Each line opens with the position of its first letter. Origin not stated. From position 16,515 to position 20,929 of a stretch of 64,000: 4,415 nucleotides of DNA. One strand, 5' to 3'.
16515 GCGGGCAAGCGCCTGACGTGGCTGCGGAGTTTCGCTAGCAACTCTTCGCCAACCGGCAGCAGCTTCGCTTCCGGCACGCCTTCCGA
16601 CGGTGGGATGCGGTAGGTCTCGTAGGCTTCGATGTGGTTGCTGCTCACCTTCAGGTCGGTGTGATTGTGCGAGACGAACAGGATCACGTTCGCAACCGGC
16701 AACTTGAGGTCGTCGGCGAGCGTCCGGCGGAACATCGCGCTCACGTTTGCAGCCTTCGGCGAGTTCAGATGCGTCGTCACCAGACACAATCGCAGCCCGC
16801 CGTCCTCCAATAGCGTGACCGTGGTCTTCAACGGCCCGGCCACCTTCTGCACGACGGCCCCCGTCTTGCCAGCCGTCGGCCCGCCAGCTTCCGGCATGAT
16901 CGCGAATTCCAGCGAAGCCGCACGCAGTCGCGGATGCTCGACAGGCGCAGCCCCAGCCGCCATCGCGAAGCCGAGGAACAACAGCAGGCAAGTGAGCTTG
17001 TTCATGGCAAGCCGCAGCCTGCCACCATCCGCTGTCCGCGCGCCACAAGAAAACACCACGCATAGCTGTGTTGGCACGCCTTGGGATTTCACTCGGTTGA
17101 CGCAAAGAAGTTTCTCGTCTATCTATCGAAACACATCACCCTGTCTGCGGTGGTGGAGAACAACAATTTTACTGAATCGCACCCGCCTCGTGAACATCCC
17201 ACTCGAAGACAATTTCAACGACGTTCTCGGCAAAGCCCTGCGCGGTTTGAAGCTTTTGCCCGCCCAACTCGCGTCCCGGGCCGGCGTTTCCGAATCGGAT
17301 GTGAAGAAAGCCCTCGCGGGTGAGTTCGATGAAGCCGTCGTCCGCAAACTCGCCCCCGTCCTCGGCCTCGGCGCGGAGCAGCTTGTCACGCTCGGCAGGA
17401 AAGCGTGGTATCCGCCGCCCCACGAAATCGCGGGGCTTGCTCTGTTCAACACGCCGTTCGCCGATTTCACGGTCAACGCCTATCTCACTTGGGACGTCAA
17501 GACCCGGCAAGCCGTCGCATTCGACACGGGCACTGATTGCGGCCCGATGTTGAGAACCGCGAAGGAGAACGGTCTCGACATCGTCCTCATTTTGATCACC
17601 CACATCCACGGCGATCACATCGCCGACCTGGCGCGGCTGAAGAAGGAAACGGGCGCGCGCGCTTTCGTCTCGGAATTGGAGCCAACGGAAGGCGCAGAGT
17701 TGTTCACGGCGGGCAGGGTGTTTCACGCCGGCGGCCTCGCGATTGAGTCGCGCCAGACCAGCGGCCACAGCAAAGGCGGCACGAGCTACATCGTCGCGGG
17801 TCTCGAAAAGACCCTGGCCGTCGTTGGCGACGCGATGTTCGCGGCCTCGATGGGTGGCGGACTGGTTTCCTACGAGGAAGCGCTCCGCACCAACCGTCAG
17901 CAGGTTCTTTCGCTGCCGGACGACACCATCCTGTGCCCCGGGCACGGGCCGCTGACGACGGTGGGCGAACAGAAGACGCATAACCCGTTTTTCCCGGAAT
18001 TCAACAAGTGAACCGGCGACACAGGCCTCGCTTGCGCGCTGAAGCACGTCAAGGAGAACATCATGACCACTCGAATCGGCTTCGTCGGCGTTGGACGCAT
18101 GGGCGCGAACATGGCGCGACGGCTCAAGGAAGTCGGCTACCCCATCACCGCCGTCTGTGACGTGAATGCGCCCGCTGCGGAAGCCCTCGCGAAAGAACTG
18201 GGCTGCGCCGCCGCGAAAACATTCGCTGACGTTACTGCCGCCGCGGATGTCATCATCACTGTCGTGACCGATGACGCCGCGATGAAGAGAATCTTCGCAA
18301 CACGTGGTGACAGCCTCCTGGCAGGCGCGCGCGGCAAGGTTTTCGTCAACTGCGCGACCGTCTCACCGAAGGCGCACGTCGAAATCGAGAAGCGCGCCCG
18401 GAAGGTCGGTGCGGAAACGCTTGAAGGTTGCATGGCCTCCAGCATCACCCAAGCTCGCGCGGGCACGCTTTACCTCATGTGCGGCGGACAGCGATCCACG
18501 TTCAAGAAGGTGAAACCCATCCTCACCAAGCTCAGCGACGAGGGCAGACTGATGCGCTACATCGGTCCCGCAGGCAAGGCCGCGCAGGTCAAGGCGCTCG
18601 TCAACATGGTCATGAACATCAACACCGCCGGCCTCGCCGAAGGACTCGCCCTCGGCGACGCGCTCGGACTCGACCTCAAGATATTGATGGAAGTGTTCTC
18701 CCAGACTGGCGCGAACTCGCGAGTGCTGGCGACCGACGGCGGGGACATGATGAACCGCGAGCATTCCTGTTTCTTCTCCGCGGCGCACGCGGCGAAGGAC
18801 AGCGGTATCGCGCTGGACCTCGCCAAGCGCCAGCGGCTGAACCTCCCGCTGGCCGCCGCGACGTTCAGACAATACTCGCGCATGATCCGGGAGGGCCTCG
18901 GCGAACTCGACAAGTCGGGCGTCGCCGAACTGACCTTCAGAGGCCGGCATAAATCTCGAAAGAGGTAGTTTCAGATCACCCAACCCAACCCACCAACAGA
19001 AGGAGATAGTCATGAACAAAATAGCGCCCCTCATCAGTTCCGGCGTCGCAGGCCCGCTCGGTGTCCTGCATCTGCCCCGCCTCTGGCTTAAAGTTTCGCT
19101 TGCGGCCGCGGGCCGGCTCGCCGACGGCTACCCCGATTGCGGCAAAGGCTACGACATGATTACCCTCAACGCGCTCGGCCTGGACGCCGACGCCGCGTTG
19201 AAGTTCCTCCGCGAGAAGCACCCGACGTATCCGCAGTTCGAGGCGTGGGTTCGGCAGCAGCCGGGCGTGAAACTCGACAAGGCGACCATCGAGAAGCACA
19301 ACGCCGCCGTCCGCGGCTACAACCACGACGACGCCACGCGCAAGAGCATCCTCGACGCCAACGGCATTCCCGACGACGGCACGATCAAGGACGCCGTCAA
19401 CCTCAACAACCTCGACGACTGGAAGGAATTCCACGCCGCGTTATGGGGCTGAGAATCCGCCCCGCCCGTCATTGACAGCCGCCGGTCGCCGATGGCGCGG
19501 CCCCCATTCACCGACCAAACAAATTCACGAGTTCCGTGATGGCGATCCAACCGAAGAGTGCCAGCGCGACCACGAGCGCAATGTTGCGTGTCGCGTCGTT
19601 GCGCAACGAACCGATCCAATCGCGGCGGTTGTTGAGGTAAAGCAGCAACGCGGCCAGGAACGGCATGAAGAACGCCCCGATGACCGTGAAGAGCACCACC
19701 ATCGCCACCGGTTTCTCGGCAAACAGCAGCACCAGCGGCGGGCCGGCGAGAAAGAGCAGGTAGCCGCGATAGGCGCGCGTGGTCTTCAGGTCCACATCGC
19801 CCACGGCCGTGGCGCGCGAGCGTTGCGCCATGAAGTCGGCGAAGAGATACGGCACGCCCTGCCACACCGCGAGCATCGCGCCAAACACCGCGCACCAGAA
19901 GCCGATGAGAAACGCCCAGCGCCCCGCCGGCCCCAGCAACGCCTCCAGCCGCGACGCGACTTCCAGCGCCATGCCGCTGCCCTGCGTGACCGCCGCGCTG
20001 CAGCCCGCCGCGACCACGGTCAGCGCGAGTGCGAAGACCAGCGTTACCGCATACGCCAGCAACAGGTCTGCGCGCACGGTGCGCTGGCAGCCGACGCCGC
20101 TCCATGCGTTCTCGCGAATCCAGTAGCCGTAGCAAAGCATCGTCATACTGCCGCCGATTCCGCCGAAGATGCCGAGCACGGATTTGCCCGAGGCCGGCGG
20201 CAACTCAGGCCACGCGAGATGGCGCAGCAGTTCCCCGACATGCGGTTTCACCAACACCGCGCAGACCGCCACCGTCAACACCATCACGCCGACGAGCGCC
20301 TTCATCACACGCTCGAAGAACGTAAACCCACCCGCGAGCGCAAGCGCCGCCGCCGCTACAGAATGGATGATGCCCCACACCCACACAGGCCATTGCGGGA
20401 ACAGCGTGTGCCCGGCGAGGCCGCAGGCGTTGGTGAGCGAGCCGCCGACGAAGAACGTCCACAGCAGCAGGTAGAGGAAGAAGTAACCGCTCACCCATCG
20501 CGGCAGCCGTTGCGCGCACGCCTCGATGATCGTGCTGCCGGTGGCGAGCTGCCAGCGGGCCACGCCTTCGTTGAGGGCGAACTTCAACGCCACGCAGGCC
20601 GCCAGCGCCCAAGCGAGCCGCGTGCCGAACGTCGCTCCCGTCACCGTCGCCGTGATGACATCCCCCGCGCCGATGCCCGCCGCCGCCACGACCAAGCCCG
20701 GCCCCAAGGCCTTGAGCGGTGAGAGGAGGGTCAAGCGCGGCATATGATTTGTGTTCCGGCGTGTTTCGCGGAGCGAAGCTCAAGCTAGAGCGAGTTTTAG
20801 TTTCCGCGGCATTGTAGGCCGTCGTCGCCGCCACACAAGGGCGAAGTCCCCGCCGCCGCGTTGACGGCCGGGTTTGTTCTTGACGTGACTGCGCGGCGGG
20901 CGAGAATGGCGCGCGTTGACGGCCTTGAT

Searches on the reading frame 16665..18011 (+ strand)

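Call 49: search_protein_families(library=pfam, proteins=[window:16665-18011:+], max_evalue=0.01)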
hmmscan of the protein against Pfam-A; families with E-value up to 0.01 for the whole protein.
window:16665-18011:+ (448 aa): 2 families
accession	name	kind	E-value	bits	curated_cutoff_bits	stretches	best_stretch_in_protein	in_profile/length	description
PF00753.33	Lactamase_B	-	9.9e-14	52.2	22.7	1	269-427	5-196/196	Metallo-beta-lactamase superfamily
PF12706.13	Lactamase_B_2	-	0.00013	22.1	27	1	285-331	4-58/200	Beta-lactamase superfamily domain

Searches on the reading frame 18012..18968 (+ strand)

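Call 9: search_protein_families(library=pfam, proteins=[window:18012-18968:+], max_evalue=0.001)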
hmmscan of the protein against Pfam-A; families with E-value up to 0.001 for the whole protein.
window:18012-18968:+ (318 aa): 7 families
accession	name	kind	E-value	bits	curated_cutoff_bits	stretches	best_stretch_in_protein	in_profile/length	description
PF03446.21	NAD_binding_2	-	7.8e-30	104.4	21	1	21-179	1-155/161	NAD binding domain of 6-phosphogluconate dehydrogenase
PF14833.11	NAD_binding_11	-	1.9e-21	77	30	1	188-307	1-121/122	NAD-binding of NADP-dependent 3-hydroxyisobutyrate dehydrogenase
PF02826.25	2-Hacid_dh_C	-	4.9e-08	33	25.1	1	14-115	31-127/178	D-isomer specific 2-hydroxyacid dehydrogenase, NAD binding domain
PF03807.23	F420_oxidored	-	7.9e-08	33.2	21.6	1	21-86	1-68/94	NADP oxidoreductase coenzyme F420-dependent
PF01408.29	GFO_IDH_MocA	-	2.6e-06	28.5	24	1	21-85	2-70/120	Oxidoreductase family, NAD-binding Rossmann fold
PF13241.12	NAD_binding_7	-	0.00067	20.6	22.1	0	20-120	8-97/104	Putative NAD(P)-binding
PF07991.19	KARI_N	-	0.00073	19.6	20.6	0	19-97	4-79/165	Acetohydroxy acid isomeroreductase, NADPH-binding domain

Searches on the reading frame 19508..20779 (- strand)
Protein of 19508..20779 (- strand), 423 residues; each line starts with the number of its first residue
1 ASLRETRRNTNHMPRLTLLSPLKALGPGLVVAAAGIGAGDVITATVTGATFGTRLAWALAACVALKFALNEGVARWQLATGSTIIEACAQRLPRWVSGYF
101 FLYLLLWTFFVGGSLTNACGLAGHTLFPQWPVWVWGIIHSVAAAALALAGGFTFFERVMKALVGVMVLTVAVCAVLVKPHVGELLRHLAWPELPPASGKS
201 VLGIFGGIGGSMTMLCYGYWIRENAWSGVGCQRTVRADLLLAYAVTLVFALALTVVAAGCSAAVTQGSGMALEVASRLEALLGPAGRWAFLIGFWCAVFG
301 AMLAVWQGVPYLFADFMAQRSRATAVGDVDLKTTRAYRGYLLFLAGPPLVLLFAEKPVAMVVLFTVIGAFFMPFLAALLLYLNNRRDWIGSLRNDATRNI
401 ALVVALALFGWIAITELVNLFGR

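Call 9: search_protein_families(library=pfam, proteins=[window:19508-20779:-], max_evalue=0.001)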
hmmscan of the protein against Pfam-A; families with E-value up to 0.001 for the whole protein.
window:19508-20779:- (423 aa): 1 family
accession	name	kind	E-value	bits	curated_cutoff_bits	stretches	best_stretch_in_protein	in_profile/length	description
PF01566.24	Nramp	-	9.1e-36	124.1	29.8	1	42-394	2-355/357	Natural resistance-associated macrophage protein-like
